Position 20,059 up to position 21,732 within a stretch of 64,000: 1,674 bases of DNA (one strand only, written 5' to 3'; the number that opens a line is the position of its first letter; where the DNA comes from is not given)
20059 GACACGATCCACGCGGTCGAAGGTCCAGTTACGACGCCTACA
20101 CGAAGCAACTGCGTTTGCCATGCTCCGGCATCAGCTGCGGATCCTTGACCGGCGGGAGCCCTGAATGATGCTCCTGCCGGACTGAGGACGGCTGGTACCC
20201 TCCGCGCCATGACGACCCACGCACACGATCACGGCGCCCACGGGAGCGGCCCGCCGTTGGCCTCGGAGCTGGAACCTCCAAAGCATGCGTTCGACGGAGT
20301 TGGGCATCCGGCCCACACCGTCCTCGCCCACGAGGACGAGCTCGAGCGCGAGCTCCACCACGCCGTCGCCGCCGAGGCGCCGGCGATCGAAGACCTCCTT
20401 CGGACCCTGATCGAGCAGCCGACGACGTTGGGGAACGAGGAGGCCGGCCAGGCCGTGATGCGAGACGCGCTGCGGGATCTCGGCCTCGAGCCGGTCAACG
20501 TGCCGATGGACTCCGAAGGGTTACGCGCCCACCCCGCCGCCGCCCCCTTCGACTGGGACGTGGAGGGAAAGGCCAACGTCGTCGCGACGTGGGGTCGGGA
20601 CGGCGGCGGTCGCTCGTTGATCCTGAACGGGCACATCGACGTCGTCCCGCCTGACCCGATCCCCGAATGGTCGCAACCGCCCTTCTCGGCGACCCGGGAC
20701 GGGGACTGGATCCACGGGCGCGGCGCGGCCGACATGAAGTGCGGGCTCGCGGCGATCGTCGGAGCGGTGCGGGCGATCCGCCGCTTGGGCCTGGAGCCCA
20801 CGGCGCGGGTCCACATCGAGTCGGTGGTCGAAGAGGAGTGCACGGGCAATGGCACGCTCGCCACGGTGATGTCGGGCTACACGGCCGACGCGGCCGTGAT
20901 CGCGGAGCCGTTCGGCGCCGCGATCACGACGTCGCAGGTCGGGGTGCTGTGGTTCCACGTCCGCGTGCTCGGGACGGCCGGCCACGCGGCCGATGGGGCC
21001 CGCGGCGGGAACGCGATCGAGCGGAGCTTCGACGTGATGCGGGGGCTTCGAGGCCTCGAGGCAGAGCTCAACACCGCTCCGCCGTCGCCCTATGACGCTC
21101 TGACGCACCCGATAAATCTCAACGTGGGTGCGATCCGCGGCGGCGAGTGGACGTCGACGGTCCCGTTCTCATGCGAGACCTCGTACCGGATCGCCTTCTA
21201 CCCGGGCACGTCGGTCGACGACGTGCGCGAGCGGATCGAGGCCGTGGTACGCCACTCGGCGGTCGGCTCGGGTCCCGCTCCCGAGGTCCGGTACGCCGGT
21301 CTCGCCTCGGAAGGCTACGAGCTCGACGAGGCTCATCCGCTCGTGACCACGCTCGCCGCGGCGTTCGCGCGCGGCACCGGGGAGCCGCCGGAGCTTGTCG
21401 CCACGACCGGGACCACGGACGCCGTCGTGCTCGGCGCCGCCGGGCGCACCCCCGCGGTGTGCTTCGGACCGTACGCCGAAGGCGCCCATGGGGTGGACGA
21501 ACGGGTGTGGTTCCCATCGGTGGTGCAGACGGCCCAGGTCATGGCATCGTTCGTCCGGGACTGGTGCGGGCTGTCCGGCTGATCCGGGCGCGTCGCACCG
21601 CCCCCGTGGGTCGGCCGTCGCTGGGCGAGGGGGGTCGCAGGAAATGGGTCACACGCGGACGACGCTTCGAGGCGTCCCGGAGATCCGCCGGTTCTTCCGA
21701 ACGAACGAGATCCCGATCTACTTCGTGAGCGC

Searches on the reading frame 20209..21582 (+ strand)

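Call 82: search_protein_families(library=pfam, proteins=[window:20209-21582:+], max_evalue=0.0001)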
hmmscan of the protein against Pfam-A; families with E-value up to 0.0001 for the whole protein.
window:20209-21582:+ (457 aa): 2 families
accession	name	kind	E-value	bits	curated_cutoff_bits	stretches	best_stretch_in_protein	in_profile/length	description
PF01546.33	Peptidase_M20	-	1.7e-30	106.9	24.6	1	138-450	1-205/206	Peptidase family M20/M25/M40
PF07687.19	M20_dimer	-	1.6e-16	60.6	21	1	242-350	2-102/107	Peptidase dimerisation domain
